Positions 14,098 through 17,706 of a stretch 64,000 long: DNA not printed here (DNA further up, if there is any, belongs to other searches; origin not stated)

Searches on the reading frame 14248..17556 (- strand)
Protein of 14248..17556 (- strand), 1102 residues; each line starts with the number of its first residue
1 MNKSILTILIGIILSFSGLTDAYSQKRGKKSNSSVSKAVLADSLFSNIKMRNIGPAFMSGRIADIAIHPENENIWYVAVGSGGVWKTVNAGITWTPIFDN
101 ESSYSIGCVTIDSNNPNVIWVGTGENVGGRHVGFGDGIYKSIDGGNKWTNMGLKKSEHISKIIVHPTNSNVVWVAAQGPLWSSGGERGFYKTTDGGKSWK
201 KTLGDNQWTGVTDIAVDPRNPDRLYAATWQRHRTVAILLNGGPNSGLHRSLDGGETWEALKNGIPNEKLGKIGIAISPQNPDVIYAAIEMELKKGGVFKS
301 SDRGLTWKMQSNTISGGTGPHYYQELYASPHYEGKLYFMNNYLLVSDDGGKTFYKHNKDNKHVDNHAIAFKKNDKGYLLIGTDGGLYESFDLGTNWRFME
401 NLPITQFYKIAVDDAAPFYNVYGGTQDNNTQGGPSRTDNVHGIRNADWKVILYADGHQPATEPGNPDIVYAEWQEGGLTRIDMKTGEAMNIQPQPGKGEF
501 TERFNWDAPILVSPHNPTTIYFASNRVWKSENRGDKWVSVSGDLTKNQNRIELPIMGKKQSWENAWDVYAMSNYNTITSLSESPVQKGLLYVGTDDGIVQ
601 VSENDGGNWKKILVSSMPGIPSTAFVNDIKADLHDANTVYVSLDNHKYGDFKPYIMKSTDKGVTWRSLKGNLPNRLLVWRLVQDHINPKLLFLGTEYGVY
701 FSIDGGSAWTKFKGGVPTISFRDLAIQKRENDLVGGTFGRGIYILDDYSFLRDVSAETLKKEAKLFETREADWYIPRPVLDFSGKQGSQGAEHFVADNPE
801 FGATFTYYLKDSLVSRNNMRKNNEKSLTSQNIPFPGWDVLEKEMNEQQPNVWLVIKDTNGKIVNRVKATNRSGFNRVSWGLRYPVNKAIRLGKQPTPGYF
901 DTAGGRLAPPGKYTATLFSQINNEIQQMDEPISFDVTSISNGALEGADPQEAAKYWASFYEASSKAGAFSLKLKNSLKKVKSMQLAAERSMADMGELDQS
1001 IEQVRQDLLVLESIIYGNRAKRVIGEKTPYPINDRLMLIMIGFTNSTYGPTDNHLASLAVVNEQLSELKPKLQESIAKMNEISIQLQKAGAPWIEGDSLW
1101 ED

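Call 63: search_protein_families(library=pfam, proteins=[window:14248-17556:-], max_evalue=0.00001)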
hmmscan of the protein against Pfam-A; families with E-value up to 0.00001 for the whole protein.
window:14248-17556:- (1102 aa): 3 families
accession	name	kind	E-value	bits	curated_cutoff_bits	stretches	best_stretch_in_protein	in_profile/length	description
PF15902.12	Sortilin-Vps10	-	7.9e-30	104.5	33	1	138-264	3-116/446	Sortilin, neurotensin receptor 3,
PF02012.26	BNR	-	2.4e-08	33.2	27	0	190-201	1-12/12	BNR/Asp-box repeat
PF14870.12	PSII_BNR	-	3e-06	27.2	27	0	340-386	253-299/303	Photosynthesis system II assembly factor YCF48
